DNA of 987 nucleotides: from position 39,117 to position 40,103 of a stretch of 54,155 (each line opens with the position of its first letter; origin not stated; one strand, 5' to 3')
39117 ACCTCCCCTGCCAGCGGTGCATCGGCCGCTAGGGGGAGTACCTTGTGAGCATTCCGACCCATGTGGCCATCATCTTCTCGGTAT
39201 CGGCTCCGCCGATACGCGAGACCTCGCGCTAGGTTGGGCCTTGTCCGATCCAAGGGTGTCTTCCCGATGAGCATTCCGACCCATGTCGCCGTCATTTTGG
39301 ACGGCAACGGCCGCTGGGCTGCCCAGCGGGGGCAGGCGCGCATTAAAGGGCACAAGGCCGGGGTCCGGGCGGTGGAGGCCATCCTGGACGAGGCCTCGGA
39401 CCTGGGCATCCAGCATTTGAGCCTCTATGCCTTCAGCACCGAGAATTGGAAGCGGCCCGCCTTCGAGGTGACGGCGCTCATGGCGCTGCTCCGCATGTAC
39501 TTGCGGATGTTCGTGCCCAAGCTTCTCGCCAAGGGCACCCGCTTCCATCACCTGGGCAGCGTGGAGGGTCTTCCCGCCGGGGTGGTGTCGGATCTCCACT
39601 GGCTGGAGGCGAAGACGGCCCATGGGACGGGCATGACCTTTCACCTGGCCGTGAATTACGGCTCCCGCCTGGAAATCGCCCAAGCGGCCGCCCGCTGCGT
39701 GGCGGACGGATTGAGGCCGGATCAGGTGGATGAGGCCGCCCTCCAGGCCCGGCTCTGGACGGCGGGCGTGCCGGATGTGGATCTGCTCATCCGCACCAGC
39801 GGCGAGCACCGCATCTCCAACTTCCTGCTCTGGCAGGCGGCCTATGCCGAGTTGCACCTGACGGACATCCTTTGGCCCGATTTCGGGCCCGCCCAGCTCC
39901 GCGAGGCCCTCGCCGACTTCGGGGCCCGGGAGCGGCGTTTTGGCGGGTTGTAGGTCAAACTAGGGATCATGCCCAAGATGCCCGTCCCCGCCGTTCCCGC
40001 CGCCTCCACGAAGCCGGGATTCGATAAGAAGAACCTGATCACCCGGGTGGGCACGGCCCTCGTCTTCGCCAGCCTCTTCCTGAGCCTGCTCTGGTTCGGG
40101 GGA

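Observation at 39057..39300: The start of uppS is present three times in tandem; two upstream copies form hairpin-containing mini-ORFs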

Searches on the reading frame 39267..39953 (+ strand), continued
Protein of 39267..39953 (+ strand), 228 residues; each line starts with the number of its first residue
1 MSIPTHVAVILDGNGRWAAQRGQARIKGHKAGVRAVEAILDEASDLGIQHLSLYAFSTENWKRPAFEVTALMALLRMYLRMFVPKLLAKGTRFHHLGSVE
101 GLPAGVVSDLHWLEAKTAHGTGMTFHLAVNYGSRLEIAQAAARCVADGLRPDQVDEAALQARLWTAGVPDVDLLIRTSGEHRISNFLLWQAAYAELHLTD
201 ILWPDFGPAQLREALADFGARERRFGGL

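Call 40: find_encoding_contigs(protein=P0021, flank=10000, max_places=1)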
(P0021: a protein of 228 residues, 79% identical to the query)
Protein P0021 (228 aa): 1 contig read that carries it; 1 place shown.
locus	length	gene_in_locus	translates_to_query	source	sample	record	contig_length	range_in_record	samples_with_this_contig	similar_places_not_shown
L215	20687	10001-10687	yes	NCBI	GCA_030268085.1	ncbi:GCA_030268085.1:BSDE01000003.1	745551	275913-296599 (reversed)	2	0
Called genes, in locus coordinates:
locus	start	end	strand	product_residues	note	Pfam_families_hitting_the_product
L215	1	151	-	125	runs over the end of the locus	PF00376:MerR, PF13411:MerR_1, PF13591:MerR_2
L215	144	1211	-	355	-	PF00226:DnaJ, PF01556:DnaJ_C, PF00684:DnaJ_CXXCXGXG (weak)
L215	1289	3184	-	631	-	PF00012:HSP70, PF14450:FtsA (faint), PF06723:MreB_Mbl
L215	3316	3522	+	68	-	PF03884:YacG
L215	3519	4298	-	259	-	PF13489:Methyltransf_23, PF13847:Methyltransf_31, PF08241:Methyltransf_11, PF08242:Methyltransf_12, PF13649:Methyltransf_25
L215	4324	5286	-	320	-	PF00535:Glycos_transf_2, PF13641:Glyco_tranf_2_3 (weak)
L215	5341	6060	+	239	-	PF00072:Response_reg, PF00486:Trans_reg_C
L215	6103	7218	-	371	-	-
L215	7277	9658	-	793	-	PF00025:Arf (faint), PF00071:Ras (faint), PF00989:PAS, PF08448:PAS_4, PF13188:PAS_8 (faint), PF13426:PAS_9, PF02518:HATPase_c, PF00072:Response_reg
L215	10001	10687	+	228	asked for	PF01255:Prenyltransf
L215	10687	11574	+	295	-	PF01148:CTP_transf_1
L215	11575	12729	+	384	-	PF02670:DXP_reductoisom, PF08436:DXP_redisom_C, PF13288:DXPR_C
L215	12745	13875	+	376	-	PF02163:Peptidase_M50, PF00595:PDZ (weak), PF17820:PDZ_6 (faint)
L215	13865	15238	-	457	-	PF00989:PAS, PF13188:PAS_8 (weak), PF08448:PAS_4, PF13426:PAS_9, PF00512:HisKA (weak), PF02518:HATPase_c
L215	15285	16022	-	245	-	PF00072:Response_reg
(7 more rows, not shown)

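Call 41: find_encoding_contigs(protein=P0072, flank=10000, max_places=1)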
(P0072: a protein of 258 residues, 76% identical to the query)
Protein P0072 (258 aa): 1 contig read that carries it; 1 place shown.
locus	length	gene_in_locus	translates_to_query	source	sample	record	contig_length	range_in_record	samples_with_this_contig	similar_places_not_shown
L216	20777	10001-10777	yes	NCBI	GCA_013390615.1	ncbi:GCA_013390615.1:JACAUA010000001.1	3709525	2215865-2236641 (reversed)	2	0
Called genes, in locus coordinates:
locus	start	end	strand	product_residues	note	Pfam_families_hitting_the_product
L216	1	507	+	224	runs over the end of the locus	PF00072:Response_reg, PF00486:Trans_reg_C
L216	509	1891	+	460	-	PF08521:2CSK_N, PF26769:HAMP_PhoQ, PF00512:HisKA, PF02518:HATPase_c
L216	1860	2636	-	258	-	PF13489:Methyltransf_23, PF13847:Methyltransf_31, PF08241:Methyltransf_11, PF08242:Methyltransf_12, PF13649:Methyltransf_25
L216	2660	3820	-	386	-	PF07690:MFS_1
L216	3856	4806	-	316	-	PF00535:Glycos_transf_2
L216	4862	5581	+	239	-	PF00072:Response_reg, PF00486:Trans_reg_C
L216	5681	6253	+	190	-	PF13505:OMP_b-brl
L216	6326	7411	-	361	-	-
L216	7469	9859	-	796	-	PF00025:Arf (weak), PF00071:Ras (weak), PF00989:PAS, PF08448:PAS_4 (weak), PF13426:PAS_9, PF02518:HATPase_c, PF00072:Response_reg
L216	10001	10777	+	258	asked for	PF01255:Prenyltransf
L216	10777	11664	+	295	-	PF01148:CTP_transf_1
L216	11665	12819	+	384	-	PF02670:DXP_reductoisom, PF08436:DXP_redisom_C, PF13288:DXPR_C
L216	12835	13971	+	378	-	PF02163:Peptidase_M50, PF00595:PDZ (faint)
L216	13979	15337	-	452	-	PF00989:PAS, PF08448:PAS_4, PF13188:PAS_8 (weak), PF13426:PAS_9, PF00512:HisKA (weak), PF02518:HATPase_c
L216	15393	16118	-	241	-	PF00072:Response_reg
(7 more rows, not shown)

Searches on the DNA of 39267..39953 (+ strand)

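Call 26: search_rna_families(sources=[L095, L083, L114, L161, L090, L100, L118, L086, L093, L126, L171, L112, L001, L153, L187, L119], threshold=gathering)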
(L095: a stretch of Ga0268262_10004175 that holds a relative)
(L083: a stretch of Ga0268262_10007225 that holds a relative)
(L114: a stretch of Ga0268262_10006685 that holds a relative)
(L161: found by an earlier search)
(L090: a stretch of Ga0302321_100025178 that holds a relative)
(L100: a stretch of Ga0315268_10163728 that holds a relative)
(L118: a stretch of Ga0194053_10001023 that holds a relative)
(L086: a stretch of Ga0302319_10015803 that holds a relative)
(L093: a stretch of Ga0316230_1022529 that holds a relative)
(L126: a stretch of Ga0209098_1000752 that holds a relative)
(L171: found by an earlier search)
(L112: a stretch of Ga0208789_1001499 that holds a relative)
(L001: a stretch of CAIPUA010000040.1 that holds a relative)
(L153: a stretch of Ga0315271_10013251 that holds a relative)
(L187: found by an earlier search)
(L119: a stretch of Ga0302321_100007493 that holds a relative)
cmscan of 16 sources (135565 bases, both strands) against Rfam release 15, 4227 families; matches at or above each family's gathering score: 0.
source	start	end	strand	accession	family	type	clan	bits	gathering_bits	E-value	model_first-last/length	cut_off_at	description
